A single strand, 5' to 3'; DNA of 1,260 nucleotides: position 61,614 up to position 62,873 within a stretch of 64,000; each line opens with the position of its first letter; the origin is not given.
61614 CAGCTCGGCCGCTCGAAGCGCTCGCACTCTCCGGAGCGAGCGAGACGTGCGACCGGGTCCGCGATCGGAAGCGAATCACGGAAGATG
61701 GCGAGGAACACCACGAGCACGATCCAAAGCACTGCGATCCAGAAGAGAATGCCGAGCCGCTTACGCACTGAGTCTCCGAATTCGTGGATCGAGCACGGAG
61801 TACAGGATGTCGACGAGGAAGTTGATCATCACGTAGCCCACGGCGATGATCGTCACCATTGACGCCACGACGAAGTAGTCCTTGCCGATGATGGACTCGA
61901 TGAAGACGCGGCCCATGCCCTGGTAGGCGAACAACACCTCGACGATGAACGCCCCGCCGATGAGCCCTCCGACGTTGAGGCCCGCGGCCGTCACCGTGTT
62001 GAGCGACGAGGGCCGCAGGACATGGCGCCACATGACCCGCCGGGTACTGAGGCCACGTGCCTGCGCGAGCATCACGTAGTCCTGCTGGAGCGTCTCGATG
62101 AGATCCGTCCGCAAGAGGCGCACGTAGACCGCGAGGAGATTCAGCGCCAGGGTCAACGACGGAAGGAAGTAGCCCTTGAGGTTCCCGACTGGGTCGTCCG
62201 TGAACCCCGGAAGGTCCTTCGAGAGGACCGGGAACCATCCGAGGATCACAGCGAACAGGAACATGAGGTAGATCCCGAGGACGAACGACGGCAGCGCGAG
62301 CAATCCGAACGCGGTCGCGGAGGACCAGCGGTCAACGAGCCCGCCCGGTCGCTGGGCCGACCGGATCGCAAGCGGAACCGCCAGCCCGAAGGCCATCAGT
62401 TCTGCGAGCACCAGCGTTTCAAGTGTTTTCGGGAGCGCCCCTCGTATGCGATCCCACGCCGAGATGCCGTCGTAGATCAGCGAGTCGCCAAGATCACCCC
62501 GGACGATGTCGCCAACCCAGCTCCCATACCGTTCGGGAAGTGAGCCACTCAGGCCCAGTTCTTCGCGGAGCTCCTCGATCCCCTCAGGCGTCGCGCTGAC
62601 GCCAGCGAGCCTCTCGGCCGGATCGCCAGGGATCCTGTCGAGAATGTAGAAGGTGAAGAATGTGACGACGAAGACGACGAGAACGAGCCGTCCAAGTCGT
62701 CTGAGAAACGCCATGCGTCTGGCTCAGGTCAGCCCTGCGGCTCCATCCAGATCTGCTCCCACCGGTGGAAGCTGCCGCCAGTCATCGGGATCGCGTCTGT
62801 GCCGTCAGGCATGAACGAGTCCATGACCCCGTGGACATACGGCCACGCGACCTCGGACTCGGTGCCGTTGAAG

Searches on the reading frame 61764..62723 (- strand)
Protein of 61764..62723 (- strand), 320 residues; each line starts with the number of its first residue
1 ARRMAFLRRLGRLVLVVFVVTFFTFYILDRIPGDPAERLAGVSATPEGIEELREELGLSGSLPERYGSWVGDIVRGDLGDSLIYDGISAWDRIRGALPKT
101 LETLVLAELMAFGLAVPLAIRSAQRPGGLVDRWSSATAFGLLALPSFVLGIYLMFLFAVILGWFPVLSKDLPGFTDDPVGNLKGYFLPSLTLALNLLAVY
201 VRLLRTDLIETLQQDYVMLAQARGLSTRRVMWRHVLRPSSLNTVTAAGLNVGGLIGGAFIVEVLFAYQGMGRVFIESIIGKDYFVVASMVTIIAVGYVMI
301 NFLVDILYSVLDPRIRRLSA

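Call 38: search_protein_families(library=pfam, proteins=[window:61764-62723:-], max_evalue=0.00001)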
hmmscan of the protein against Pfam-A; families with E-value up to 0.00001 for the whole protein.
window:61764-62723:- (320 aa): 2 families
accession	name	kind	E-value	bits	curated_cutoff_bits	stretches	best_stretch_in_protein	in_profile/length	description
PF00528.27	BPD_transp_1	-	3.7e-36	125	26.4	1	115-317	1-184/184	Binding-protein-dependent transport system inner membrane component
PF19300.4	BPD_transp_1_N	-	8.7e-11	42.5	23.8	1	7-76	6-75/114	Binding-prot-dependent transport system membrane comp, N-term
